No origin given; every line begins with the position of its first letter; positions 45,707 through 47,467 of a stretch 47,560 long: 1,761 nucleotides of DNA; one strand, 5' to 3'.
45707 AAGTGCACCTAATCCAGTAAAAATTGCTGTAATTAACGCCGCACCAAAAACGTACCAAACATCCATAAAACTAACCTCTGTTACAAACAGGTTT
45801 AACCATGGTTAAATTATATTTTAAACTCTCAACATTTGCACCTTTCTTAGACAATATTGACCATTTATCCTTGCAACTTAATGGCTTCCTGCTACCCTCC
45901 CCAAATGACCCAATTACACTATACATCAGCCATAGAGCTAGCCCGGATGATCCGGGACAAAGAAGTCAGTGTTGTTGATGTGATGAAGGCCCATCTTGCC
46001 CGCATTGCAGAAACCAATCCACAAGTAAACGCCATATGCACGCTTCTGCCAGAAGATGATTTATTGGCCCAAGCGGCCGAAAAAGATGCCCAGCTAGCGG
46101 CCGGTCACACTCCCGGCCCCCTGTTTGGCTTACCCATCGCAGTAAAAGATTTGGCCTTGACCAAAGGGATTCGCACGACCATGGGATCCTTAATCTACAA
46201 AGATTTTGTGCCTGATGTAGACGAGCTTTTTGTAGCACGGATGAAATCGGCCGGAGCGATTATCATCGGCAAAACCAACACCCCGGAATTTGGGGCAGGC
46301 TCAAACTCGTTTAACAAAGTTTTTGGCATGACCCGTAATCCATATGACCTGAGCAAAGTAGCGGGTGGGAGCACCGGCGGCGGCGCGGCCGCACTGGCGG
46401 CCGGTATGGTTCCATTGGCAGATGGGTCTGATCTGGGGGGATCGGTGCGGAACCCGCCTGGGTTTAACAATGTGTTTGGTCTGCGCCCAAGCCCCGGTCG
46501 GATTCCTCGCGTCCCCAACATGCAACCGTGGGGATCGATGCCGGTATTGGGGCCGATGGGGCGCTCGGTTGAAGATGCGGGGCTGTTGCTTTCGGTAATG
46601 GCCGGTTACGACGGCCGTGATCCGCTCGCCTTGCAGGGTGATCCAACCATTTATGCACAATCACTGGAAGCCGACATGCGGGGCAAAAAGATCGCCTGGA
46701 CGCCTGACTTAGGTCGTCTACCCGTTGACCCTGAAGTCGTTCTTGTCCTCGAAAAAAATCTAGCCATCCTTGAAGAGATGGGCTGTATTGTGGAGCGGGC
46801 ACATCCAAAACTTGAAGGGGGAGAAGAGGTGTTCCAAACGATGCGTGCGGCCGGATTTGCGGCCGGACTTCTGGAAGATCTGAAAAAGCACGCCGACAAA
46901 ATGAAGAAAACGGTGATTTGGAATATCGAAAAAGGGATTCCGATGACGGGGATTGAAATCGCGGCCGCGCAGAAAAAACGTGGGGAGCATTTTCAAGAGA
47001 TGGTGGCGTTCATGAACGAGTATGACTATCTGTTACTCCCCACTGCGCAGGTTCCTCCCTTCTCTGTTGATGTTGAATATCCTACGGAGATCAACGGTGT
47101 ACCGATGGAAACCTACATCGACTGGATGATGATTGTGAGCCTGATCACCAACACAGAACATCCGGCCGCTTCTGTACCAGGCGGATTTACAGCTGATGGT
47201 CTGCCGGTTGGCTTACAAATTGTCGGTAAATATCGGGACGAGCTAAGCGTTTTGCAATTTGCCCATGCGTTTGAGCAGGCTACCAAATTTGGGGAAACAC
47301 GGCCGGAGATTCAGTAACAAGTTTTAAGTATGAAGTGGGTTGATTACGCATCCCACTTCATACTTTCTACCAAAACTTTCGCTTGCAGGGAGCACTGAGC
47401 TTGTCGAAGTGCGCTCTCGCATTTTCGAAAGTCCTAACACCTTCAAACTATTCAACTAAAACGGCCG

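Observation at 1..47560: CGGCCG is a hyper-abundant iterated palindrome across the whole window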

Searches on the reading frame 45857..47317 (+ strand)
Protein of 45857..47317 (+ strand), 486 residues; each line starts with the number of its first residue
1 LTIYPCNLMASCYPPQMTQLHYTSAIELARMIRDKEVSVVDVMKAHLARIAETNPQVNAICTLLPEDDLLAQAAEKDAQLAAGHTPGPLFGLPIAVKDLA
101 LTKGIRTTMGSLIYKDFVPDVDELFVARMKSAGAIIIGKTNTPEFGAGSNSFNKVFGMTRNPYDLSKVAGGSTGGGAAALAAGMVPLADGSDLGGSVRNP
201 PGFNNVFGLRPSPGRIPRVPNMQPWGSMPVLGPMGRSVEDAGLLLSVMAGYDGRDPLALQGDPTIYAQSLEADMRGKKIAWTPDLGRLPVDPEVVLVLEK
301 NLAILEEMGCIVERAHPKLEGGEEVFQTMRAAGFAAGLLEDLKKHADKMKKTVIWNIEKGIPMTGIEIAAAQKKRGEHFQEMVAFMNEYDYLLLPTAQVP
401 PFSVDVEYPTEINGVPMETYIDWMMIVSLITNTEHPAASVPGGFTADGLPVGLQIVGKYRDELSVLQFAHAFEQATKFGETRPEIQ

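Call 23: search_protein_families(library=pfam, proteins=[window:45857-47317:+])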
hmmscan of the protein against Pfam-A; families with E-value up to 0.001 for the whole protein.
window:45857-47317:+ (486 aa): 1 family
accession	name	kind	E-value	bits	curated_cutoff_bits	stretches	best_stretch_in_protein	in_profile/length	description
PF01425.27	Amidase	-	9.3e-97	325.3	27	1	42-466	2-445/445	Amidase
